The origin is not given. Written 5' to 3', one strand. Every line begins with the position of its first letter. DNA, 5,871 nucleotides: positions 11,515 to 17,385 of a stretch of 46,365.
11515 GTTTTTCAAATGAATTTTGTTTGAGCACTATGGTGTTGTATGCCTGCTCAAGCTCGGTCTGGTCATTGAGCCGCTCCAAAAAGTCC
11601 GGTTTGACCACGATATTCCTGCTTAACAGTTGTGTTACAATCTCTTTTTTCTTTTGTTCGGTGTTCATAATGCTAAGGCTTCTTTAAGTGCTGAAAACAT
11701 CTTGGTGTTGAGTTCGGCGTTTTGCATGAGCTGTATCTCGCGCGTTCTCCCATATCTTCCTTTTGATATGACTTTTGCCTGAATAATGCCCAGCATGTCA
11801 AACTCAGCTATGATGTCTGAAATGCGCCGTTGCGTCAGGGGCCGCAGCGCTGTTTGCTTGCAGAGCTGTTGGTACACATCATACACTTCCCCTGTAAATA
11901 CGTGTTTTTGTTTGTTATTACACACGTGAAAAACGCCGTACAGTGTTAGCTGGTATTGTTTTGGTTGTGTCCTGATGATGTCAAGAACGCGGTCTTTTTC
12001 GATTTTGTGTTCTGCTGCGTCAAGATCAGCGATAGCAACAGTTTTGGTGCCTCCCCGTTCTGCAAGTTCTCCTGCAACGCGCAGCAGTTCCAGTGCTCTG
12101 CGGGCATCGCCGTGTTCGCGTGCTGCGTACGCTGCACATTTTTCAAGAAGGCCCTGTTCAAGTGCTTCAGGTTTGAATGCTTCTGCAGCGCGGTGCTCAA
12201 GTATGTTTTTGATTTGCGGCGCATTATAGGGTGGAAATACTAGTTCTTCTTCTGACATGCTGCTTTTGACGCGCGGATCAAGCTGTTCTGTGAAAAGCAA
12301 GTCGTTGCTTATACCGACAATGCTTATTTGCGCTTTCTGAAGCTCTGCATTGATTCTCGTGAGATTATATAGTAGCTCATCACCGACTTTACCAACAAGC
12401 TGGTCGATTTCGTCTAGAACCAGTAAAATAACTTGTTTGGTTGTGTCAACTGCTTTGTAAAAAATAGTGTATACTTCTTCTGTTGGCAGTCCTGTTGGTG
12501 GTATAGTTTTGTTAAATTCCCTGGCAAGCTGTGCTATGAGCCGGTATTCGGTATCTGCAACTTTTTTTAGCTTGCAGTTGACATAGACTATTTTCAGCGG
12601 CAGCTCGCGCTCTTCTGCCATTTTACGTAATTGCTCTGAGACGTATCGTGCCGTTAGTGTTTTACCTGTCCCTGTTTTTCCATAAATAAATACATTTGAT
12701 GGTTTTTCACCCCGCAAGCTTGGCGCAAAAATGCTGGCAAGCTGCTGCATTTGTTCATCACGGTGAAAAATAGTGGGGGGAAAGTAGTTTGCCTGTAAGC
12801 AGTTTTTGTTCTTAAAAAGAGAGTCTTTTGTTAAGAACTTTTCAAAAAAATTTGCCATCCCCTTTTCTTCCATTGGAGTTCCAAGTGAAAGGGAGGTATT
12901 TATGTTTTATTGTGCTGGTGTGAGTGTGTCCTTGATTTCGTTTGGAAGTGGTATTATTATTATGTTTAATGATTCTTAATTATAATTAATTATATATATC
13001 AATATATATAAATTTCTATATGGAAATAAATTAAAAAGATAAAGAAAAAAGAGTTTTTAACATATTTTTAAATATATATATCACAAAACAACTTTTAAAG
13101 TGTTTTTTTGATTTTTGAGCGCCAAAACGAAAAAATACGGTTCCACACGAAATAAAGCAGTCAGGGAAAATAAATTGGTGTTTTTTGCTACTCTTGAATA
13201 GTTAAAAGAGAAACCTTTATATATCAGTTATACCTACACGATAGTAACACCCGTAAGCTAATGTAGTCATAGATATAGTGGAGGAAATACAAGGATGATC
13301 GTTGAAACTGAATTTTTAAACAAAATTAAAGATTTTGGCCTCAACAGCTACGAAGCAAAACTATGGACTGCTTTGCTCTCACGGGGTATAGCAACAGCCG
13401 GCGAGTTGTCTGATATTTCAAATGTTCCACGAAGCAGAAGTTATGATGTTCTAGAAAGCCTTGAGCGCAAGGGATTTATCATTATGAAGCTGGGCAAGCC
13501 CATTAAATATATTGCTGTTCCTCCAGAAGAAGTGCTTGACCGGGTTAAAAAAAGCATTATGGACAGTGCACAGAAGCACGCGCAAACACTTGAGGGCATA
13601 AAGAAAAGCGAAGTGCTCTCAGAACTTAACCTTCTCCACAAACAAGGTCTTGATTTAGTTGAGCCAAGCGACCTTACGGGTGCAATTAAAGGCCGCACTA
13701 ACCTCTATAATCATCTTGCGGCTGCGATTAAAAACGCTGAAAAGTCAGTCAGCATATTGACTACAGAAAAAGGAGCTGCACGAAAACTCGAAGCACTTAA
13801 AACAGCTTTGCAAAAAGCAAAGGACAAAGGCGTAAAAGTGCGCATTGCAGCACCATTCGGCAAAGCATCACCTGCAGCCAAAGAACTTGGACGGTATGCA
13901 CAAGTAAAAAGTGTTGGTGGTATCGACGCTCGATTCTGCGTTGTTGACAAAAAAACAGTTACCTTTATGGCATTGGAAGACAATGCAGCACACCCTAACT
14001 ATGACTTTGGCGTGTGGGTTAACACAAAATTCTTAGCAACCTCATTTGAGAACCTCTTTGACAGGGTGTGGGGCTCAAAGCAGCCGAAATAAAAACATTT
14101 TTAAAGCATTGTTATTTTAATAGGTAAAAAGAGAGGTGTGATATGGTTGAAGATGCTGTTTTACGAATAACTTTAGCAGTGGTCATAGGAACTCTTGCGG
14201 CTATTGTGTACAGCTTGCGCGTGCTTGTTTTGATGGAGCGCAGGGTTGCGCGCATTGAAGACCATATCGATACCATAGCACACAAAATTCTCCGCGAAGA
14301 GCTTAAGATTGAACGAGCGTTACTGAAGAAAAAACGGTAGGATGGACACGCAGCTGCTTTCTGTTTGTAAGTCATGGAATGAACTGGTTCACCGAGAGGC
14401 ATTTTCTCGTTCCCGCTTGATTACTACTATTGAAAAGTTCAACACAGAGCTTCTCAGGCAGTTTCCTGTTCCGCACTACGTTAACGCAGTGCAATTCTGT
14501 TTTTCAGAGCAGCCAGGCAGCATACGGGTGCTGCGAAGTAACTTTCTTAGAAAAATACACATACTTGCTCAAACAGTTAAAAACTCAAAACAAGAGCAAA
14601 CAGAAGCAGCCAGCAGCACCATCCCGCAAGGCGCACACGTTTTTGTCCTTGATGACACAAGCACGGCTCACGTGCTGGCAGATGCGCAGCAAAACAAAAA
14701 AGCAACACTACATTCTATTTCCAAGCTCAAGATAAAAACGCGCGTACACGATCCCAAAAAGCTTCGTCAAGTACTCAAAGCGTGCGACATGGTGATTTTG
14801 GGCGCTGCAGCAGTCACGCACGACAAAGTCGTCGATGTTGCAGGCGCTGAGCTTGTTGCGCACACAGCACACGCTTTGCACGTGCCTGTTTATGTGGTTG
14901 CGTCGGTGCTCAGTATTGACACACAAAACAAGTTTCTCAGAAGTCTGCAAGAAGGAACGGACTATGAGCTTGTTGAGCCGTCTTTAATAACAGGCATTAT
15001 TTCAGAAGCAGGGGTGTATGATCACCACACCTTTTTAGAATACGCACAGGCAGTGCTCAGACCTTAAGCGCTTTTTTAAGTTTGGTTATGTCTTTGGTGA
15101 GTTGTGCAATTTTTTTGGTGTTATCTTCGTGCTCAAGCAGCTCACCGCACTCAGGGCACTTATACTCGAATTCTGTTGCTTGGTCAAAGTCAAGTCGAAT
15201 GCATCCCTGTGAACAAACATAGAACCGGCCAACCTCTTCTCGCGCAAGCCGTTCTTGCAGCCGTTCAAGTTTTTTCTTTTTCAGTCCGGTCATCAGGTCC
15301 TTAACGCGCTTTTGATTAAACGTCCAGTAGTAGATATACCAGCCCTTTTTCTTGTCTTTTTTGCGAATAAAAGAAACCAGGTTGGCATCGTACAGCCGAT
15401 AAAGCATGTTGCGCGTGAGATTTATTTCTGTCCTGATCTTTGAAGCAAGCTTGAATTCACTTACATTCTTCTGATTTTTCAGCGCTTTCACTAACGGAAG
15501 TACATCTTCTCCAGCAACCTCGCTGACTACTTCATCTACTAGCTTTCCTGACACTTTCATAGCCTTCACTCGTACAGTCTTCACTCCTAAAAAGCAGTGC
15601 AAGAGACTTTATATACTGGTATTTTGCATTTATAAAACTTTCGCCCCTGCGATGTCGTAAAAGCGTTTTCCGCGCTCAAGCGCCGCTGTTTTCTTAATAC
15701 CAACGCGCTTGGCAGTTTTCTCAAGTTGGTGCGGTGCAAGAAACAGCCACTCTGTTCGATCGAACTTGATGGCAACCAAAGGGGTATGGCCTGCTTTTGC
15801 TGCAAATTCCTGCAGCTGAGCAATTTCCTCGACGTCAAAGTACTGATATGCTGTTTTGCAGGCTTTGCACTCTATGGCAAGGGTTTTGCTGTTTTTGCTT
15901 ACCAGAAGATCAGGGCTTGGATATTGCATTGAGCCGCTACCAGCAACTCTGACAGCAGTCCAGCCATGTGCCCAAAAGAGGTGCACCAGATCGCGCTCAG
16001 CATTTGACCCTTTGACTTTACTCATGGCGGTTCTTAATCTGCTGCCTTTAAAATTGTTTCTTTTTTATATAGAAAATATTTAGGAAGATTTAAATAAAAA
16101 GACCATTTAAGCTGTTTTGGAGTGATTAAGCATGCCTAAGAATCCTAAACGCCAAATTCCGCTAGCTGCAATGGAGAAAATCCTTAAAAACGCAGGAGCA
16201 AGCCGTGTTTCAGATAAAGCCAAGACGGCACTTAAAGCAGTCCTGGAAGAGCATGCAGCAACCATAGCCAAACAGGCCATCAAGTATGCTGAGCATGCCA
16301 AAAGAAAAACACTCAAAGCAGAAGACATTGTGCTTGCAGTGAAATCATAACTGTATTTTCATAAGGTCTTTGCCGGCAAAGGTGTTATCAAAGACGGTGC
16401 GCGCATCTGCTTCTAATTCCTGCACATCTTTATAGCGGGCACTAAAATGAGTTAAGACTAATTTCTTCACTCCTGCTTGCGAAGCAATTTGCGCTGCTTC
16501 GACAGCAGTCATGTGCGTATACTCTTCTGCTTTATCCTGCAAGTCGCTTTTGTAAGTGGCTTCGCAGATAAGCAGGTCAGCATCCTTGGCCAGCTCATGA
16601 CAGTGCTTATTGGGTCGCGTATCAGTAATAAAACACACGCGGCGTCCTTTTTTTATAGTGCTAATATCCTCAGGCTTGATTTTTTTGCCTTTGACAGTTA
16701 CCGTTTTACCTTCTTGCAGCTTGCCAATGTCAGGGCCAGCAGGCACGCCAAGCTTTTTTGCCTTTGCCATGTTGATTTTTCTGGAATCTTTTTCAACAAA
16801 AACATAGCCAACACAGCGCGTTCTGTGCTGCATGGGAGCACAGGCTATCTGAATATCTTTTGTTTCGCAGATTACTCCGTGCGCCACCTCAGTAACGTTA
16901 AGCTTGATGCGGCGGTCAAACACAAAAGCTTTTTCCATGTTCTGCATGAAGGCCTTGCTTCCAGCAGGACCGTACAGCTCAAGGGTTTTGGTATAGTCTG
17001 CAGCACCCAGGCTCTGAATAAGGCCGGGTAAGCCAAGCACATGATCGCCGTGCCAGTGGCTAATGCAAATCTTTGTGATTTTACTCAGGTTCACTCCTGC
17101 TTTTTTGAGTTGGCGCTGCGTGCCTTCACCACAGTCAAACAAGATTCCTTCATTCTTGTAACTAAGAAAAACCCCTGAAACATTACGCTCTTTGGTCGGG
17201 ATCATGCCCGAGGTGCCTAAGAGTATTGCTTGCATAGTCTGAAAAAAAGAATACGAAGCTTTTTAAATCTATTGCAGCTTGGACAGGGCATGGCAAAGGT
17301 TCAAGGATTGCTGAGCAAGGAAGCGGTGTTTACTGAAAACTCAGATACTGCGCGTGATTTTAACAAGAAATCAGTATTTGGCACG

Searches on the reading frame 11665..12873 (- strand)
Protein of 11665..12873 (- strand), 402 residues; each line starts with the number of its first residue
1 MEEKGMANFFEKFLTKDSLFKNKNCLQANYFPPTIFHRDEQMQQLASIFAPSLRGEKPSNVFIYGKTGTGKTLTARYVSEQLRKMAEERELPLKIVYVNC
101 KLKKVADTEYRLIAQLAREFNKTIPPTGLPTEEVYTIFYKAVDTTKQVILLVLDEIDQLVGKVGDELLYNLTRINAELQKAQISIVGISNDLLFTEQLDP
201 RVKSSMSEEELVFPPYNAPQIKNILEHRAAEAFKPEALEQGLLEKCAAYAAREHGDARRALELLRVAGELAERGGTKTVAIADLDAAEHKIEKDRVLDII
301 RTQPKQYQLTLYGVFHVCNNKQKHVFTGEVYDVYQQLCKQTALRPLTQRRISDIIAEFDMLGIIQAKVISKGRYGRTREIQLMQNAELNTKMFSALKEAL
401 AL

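Call 69: search_protein_families(library=pfam, proteins=[window:11665-12873:-], max_evalue=0.00001)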
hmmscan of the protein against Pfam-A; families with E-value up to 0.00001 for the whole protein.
window:11665-12873:- (402 aa): 8 families
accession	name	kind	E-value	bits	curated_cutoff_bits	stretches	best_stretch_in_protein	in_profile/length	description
PF09079.17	Cdc6_C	-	4.8e-27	94.2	25.1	1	299-385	2-89/96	CDC6, C terminal winged helix domain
PF22703.2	Cdc6_lid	-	1.3e-21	76.6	27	1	223-288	2-67/68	Cdc6 AAA+ ATPase-type lid domain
PF13401.12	AAA_22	-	6.1e-12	46.4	27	1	58-187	5-122/130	AAA domain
PF13191.12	AAA_16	-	9.4e-11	42.9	32.6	1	36-159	3-144/167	AAA ATPase domain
PF01637.24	ATPase_2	-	3e-07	30.9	33.2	1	38-196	4-162/225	ATPase domain predominantly from Archaea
PF00004.35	AAA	-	5.3e-07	30.6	21.2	1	62-204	2-121/131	ATPase family associated with various cellular activities (AAA)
PF00270.35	DEAD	-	5.4e-06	26.7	26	0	136-187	107-155/167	DEAD/DEAH box helicase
PF05621.17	TniB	-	9.6e-06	25.6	22.4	0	54-188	31-160/189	Bacterial TniB protein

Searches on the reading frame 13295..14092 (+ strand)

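Call 69: search_protein_families(library=pfam, proteins=[window:13295-14092:+], max_evalue=0.00001)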
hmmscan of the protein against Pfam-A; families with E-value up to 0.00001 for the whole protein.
window:13295-14092:+ (265 aa): 3 families
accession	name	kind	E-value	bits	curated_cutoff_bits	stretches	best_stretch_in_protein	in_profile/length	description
PF01978.25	TrmB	-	3.2e-20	72.2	25.6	1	12-78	2-68/68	Sugar-specific transcriptional regulator TrmB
PF11495.14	Regulator_TrmB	-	4.1e-06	26.7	22.2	1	131-260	5-130/233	Archaeal transcriptional regulator TrmB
PF13091.12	PLDc_2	-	7.7e-06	26.2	27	0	142-259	2-132/132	PLD-like domain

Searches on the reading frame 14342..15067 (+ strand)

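Call 70: search_protein_families(library=pfam, proteins=[window:14342-15067:+], max_evalue=0.00001)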
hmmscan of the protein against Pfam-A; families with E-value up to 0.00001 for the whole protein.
window:14342-15067:+ (241 aa): 1 family
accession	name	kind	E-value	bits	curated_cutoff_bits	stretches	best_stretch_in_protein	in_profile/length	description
PF01008.23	IF-2B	-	6.4e-08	32.6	22.4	1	117-197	145-225/280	Initiation factor 2 subunit family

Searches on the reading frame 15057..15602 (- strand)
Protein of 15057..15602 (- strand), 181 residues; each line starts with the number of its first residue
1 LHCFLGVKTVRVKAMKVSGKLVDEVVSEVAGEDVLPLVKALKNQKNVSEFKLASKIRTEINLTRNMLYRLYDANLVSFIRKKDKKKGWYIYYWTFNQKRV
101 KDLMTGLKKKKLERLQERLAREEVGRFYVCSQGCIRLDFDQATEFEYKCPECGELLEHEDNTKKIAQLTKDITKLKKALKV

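Call 70: search_protein_families(library=pfam, proteins=[window:15057-15602:-], max_evalue=0.00001)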
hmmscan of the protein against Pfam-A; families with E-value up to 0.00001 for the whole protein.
window:15057-15602:- (181 aa): 1 family
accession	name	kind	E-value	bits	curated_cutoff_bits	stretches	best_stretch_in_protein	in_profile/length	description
PF02002.24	TFIIE_alpha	-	6.1e-17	61.8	22.9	1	20-123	1-104/105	TFIIE alpha subunit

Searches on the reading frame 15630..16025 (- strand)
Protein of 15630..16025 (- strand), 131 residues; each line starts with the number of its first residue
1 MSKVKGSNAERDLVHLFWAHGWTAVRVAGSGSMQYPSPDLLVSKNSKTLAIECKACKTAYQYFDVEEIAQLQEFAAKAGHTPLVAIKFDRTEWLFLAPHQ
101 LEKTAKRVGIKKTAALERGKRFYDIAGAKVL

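Call 70: search_protein_families(library=pfam, proteins=[window:15630-16025:-], max_evalue=0.00001)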
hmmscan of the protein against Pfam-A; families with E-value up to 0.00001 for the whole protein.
window:15630-16025:- (131 aa): 1 family
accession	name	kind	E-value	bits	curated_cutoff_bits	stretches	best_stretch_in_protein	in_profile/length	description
PF01870.24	Hjc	-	5.8e-25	87.5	21.1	1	9-99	2-92/93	Archaeal holliday junction resolvase (hjc)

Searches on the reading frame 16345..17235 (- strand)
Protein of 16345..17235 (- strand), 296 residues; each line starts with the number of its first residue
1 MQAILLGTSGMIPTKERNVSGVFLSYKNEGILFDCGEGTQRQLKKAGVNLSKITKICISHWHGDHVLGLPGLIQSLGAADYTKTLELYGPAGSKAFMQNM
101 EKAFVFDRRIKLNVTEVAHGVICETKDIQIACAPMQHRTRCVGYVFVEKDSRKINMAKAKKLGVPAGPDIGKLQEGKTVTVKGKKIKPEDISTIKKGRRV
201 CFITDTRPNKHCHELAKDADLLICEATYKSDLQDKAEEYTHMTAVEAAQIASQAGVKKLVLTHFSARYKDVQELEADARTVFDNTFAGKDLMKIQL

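Call 70: search_protein_families(library=pfam, proteins=[window:16345-17235:-], max_evalue=0.00001)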
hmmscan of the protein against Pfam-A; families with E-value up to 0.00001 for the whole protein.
window:16345-17235:- (296 aa): 3 families
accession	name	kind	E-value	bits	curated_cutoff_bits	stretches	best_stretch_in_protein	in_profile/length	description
PF12706.13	Lactamase_B_2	-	5.6e-21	75.5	27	2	31-149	3-132/200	Beta-lactamase superfamily domain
PF00753.33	Lactamase_B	-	3e-12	47.3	22.7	1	18-102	5-93/196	Metallo-beta-lactamase superfamily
PF13691.12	Lactamase_B_4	-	7.2e-07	29.2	27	1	13-66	6-61/63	tRNase Z endonuclease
